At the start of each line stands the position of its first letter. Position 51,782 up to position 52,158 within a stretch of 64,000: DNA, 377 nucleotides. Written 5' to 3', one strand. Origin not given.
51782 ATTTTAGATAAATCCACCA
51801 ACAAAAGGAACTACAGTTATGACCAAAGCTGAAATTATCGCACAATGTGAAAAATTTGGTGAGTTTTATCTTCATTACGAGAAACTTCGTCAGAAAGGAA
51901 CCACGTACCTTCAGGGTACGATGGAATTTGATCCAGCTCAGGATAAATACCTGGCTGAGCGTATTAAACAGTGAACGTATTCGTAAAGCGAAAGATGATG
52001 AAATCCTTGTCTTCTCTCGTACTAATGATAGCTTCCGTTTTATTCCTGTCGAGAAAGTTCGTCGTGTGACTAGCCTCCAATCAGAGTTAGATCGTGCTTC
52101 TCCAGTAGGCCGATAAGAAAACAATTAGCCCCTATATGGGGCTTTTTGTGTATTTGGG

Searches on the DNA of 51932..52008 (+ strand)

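Call 35: search_dna_similar(query=window:51932-52008:+, collection=phages, mode=near, max_rows=8)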
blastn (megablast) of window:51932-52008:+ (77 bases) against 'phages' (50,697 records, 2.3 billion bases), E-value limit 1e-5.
Records with a match: 380; places in all: 380; records where one place covers at least 80% of the query: 380.
Best place of each record, by identity: 95-99% 16; 90-95% 355; 80-90% 9.
By first word of the organism name: Salmonella 234; Escherichia 110; Phage 12; Bacteriophage 10; Shigella 4; Citrobacter 3; Klebsiella 3; Listeria 1; Escherchia 1; Obesumbacterium 1; and 1 more.
By host as written in the record: - 55; Escherichia coli 36; Salmonella enterica subsp. enterica serovar Enteritidis PT1 33; Salmonella sp. 24; Salmonella enterica subsp. enterica serovar Enteritidis 18; Salmonella enterica subsp. enterica serovar Typhimurium 17; Salmonella enterica 16; Salmonella enterica subsp. enterica 14; and 81 more.
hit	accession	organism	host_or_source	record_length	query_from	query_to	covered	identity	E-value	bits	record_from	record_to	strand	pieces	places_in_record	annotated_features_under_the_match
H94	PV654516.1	Salmonella phage vB_SLGBLB0002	Salmonella enterica subsp. enterica ...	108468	1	77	100%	97.4%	7e-29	130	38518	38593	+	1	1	hypothetical protein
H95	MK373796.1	Escherichia phage vB_EcoS_HdH2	Escherichia coli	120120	1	77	100%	96.1%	3e-27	124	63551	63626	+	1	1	hypothetical protein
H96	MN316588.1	Escherichia phage VEc33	Escherichia coli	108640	1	77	100%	96.1%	3e-27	124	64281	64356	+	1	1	hypothetical protein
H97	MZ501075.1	Escherichia phage IrisVonRoten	Escherichia coli K-12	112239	1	77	100%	96.1%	3e-27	124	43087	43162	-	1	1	hypothetical protein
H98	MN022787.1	Salmonella phage VSe12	Salmonella enterica subsp. enterica ...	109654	1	77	100%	96.1%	3e-27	124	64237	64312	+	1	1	hypothetical protein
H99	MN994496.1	Phage NBEco002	-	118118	1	77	100%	96.1%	3e-27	124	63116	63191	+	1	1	hypothetical protein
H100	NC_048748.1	Escherichia phage vB_EcoS_HdH2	Escherichia coli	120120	1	77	100%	96.1%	3e-27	124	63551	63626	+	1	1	hypothetical protein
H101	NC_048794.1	Salmonella phage VSe12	Salmonella enterica subsp. enterica ...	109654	1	77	100%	96.1%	3e-27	124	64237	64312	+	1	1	hypothetical protein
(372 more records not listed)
